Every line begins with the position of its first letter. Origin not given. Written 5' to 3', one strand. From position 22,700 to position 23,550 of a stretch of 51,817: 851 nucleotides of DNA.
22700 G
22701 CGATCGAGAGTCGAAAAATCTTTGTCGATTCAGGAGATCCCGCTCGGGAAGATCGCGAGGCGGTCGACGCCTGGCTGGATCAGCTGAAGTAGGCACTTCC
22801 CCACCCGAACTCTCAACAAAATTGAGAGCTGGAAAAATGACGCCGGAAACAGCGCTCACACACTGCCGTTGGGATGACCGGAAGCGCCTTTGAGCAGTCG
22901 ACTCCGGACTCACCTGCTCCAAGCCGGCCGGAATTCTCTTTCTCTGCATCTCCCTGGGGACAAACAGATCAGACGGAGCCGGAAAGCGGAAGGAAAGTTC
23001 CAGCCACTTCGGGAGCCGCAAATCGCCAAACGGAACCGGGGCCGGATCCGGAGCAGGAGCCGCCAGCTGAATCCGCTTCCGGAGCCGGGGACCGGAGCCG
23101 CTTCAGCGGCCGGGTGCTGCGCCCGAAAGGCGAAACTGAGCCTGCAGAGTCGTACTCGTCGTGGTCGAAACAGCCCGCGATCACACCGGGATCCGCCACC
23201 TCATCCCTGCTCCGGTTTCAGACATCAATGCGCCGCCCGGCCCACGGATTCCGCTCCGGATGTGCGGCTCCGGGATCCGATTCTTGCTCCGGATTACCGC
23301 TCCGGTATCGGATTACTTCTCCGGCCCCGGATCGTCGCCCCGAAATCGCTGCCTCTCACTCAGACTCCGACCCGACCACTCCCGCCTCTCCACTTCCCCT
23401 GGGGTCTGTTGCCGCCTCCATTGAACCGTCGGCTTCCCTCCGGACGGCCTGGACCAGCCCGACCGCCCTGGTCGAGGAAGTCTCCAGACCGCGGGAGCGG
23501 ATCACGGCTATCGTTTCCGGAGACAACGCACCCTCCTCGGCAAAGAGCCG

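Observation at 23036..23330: Second full element copy with perfect 11-nt terminal inverted repeats and about 85% identity to the type copy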

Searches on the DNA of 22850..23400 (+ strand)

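Call 57: search_rna_families(source=window, start=22850, end=23400, threshold=evalue, max_evalue=10)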
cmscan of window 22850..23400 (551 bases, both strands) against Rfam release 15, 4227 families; matches with E-value up to 10: 7.
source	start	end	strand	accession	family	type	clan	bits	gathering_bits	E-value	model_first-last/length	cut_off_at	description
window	23047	23083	-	RF03425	mir-1292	Gene; miRNA;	-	20.6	90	0.68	1-66/66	no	mir-1292 microRNA precursor family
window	23038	23093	-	RF03314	mir-1908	Gene; miRNA;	-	18.9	82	4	1-73/73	no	mir-1908 microRNA precursor family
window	23091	23117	+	RF03009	malK-III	Cis-reg;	-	14.1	50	3.5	26-52/94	no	malK-III RNA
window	23034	23135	-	RF01746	mraW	Cis-reg;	-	13.6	50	8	1-107/107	no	mraW RNA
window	22858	22993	+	RF02193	TCL6_3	Gene; lncRNA;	-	13.4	40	2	26-139/139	no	T-cell leukemia/lymphoma 6 conserved region 3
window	22930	22961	+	RF02172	RFPL3-AS1_2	Gene; lncRNA;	-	11.8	40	2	40-71/71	no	RFPL3 antisense RNA 1 conserved region 2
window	22937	22953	-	RF01128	sR43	Gene; snRNA; snoRNA; CD-box;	-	10.8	45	4.4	1-56/56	no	Small nucleolar RNA sR42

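Call 63: search_dna_similar(query=window:23030-23345:+, collection=plasmids, mode=distant, max_evalue=0.001, max_rows=10)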
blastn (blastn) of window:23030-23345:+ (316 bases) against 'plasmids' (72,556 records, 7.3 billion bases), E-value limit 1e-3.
No match.

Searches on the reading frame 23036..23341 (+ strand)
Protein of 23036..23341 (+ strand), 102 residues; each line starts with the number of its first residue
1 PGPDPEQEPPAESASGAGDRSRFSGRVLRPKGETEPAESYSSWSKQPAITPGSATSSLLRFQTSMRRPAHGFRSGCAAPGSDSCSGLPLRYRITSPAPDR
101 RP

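Call 36: find_homologous_proteins(query=A2, max_evalue=0.01)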
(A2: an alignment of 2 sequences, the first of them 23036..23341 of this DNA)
Query A2 (2 sequences): 1822 candidates shared short words with the query, none scored E <= 0.01.
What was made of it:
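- Tried and rejected: A profile of the long plus-strand frame found nothing among 5.8 billion proteins (call 36).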
